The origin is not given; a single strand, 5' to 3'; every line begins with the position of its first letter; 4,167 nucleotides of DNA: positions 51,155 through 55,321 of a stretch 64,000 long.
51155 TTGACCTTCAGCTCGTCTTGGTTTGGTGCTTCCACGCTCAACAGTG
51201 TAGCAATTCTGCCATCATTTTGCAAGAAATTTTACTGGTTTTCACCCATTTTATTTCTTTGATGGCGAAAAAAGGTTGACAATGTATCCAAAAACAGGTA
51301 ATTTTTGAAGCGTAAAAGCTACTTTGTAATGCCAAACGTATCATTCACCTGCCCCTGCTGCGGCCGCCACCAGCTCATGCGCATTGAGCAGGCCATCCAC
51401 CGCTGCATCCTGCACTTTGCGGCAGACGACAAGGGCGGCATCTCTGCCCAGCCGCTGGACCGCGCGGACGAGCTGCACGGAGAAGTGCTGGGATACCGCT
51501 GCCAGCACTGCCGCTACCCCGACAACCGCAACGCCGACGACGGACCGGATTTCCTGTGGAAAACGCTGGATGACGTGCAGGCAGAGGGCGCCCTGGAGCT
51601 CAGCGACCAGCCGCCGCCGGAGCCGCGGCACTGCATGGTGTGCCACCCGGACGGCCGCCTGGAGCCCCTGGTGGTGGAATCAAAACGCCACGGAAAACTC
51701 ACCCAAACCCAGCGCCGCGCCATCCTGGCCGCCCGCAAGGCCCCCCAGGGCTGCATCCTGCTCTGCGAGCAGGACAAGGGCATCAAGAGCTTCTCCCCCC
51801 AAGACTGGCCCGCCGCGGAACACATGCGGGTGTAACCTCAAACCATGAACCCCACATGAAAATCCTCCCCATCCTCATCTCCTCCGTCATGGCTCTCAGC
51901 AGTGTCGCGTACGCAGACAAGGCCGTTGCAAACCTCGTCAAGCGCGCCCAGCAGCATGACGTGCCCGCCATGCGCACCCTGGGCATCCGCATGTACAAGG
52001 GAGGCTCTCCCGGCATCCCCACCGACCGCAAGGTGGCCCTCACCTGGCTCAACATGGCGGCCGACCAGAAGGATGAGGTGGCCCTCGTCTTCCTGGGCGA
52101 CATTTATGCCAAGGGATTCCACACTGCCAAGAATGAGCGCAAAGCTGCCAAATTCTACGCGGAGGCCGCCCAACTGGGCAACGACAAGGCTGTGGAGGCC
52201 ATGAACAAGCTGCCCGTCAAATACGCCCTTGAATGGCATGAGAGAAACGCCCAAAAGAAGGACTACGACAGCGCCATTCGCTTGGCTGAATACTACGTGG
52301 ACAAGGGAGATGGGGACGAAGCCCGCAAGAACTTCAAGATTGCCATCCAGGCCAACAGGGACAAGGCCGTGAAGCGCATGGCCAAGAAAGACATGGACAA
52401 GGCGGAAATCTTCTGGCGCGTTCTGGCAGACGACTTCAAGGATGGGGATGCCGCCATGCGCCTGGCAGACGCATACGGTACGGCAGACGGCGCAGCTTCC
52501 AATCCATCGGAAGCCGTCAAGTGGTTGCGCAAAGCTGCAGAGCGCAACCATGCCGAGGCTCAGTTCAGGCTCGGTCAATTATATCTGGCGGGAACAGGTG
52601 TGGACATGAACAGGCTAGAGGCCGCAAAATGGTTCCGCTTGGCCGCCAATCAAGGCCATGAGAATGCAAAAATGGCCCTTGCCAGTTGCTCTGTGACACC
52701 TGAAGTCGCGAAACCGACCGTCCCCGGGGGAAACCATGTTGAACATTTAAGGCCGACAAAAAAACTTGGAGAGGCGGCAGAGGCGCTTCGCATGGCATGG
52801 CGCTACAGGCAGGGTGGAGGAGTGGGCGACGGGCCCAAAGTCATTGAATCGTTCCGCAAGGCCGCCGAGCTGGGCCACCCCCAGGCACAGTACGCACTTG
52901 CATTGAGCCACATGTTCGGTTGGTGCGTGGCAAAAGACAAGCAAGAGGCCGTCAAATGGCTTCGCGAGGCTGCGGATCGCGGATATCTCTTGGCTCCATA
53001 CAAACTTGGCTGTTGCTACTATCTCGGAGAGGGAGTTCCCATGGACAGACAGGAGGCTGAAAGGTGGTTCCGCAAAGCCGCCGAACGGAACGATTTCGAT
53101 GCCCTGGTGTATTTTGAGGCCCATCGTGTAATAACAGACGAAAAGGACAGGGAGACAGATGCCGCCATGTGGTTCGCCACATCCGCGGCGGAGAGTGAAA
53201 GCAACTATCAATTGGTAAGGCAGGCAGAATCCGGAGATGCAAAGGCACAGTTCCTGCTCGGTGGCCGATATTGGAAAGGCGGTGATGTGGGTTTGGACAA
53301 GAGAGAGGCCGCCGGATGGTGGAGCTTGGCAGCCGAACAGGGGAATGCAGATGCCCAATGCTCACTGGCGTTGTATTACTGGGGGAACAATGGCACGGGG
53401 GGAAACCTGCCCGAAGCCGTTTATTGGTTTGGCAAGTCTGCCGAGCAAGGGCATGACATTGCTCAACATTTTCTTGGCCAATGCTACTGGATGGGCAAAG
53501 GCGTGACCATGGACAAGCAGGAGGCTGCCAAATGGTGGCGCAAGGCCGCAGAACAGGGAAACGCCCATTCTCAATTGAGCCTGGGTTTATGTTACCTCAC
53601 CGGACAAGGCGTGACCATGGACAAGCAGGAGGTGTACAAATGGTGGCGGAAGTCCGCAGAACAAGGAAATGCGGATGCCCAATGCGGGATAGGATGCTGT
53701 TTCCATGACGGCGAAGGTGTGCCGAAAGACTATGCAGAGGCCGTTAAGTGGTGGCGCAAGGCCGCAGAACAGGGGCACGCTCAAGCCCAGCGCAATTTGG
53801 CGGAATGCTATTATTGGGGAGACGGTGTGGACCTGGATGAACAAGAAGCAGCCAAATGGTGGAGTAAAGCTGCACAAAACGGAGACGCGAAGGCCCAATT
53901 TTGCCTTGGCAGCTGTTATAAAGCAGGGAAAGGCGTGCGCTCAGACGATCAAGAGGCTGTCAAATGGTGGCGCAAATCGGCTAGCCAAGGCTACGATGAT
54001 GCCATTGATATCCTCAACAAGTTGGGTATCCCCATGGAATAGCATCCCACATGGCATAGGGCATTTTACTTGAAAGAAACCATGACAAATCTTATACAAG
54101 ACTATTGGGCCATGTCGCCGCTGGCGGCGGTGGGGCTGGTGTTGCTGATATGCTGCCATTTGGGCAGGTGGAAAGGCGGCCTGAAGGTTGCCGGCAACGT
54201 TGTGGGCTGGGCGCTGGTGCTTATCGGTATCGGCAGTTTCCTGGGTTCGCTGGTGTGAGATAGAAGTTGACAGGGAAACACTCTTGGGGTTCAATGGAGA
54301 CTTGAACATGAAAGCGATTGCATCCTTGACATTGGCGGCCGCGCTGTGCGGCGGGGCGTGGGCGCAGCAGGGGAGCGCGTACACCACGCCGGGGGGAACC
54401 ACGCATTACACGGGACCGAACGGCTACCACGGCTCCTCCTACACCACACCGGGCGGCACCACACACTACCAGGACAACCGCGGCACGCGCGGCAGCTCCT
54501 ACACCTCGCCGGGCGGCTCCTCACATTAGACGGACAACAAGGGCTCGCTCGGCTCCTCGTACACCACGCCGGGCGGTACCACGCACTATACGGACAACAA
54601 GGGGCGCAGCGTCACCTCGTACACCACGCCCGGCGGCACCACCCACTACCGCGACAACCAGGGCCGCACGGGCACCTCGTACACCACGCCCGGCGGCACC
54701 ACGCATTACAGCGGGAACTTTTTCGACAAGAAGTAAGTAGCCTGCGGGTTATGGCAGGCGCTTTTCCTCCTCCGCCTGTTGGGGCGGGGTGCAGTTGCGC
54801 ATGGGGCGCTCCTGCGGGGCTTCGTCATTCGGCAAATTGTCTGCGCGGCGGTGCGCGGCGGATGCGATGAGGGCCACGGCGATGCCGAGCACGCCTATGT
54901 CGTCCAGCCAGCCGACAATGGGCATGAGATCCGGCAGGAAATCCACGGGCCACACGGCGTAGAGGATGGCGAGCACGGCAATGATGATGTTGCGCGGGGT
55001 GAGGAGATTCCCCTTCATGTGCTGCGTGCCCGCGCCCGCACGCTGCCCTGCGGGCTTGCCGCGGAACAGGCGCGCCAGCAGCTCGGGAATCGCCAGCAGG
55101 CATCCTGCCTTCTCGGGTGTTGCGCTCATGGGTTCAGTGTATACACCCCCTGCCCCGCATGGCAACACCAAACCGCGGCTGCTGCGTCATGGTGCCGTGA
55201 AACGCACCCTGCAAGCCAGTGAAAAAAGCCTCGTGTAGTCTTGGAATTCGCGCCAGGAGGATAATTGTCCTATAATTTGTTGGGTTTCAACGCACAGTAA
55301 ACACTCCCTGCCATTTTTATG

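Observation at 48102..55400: Accessory block that looks like a self-contained divergent signalling module (HTH regulator and membrane kinase versus Zn-ribbon, Sel1, micro-TM and repeat proteins)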

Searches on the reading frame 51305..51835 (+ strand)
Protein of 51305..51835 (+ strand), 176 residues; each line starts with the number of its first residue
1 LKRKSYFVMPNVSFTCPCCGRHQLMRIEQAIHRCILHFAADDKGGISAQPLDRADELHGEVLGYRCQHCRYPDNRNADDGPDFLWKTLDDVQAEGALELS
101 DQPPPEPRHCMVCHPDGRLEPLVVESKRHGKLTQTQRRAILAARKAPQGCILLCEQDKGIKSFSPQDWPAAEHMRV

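Call 3: search_protein_families(library=pfam, proteins=[window:51305-51835:+], max_evalue=0.01)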
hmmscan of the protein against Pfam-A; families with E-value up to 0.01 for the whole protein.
window:51305-51835:+ (176 aa): 1 family
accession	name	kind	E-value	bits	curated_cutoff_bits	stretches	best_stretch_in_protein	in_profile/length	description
PF07754.17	HVO_2753_ZBP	-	0.0098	16.1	33.2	0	12-29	15-32/46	Small zinc finger protein HVO_2753-like, Zn-binding pocket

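Call 6: search_protein_families(library=ncbifam, proteins=[window:51305-51835:+], max_evalue=0.01)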
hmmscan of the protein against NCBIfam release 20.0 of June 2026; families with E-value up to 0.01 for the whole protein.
window:51305-51835:+ (176 aa): 0 families

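Call 7: search_protein_families(library=padloc, proteins=[window:51305-51835:+], max_evalue=0.01)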
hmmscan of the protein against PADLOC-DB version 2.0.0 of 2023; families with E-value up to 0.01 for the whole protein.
window:51305-51835:+ (176 aa): 0 families

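Call 95: search_protein_families(library=phrogs, proteins=[window:51329-51835:+], max_evalue=0.001)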
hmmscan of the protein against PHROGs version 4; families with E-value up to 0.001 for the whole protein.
window:51329-51835:+ (168 aa): 0 families

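Call 98: search_dna_similar(query=window:51329-51835:+, collection=phages, mode=protein, max_evalue=0.001, max_rows=8)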
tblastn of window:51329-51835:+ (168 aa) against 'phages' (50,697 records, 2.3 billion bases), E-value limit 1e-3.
No match.

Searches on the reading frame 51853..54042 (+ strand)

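Call 3: search_protein_families(library=pfam, proteins=[window:51853-54042:+], max_evalue=0.01)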
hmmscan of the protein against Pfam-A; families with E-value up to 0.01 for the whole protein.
window:51853-54042:+ (729 aa): 2 families
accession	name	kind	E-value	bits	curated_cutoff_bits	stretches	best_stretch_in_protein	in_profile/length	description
PF08238.18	Sel1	-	3e-99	322.4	30.7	13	607-642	1-36/36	Sel1 repeat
PF23310.1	TPR_27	-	1.2e-06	28.6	27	0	331-373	49-91/110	Plant tetratrico peptide repeats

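Call 6: search_protein_families(library=ncbifam, proteins=[window:51853-54042:+], max_evalue=0.01)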
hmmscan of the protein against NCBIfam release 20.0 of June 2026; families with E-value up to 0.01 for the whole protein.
window:51853-54042:+ (729 aa): 4 families
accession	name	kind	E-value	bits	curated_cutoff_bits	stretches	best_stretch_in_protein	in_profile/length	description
NF033786.1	phenyl_MerG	equivalog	1.6e-54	185.2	350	6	571-677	65-180/217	phenylmercury resistance protein MerG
NF047621.1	FlgprotMotXVib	equivalog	2.9e-34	118.4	330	5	522-600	95-173/211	flagellar protein MotX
NF045484.1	TransRegExoR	equivalog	1.2e-27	96.9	450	4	628-677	60-109/267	exopolysaccharide production regulator ExoR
NF038194.1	AlgK_TPR_lipo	equivalog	1.3e-26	93.3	700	5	596-724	287-414/448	alginate biosynthesis TPR repeat lipoprotein AlgK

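Call 7: search_protein_families(library=padloc, proteins=[window:51853-54042:+], max_evalue=0.01)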
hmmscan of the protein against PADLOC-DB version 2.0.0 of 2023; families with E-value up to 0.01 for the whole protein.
window:51853-54042:+ (729 aa): 1 family
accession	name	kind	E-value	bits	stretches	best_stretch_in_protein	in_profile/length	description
PDLC00284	PtuA1|PtuA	-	1.3e-09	35.4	0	217-279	4-65/545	AAA ATPase domain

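Call 95: search_protein_families(library=phrogs, proteins=[window:51856-54042:+], max_evalue=0.001)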
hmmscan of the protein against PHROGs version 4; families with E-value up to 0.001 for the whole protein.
window:51856-54042:+ (728 aa): 2 families
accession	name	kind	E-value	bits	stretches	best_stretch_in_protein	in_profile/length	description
phrog_8741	-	unknown function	1.3e-131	440.3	5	439-667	14-243/380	-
phrog_35683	-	unknown function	6.8e-06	26.2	0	17-73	48-102/471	-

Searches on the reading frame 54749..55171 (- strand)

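Call 3: search_protein_families(library=pfam, proteins=[window:54749-55171:-], max_evalue=0.01)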
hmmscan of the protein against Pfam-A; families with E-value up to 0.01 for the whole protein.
window:54749-55171:- (140 aa): 1 family
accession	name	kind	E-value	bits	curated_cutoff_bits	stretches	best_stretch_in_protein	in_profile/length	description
PF06803.17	DUF1232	-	1.9e-10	40.7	23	1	62-95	2-35/37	Protein of unknown function (DUF1232)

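Call 6: search_protein_families(library=ncbifam, proteins=[window:54749-55171:-], max_evalue=0.01)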
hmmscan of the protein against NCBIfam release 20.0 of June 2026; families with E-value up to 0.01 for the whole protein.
window:54749-55171:- (140 aa): 0 families

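Call 7: search_protein_families(library=padloc, proteins=[window:54749-55171:-], max_evalue=0.01)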
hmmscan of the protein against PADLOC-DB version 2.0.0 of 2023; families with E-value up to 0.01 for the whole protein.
window:54749-55171:- (140 aa): 0 families

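Call 95: search_protein_families(library=phrogs, proteins=[window:54749-55129:-], max_evalue=0.001)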
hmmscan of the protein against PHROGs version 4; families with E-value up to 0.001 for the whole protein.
window:54749-55129:- (126 aa): 1 family
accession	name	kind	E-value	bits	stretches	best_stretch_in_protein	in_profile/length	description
phrog_14750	-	unknown function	4.8e-12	47.1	1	49-92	61-104/134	-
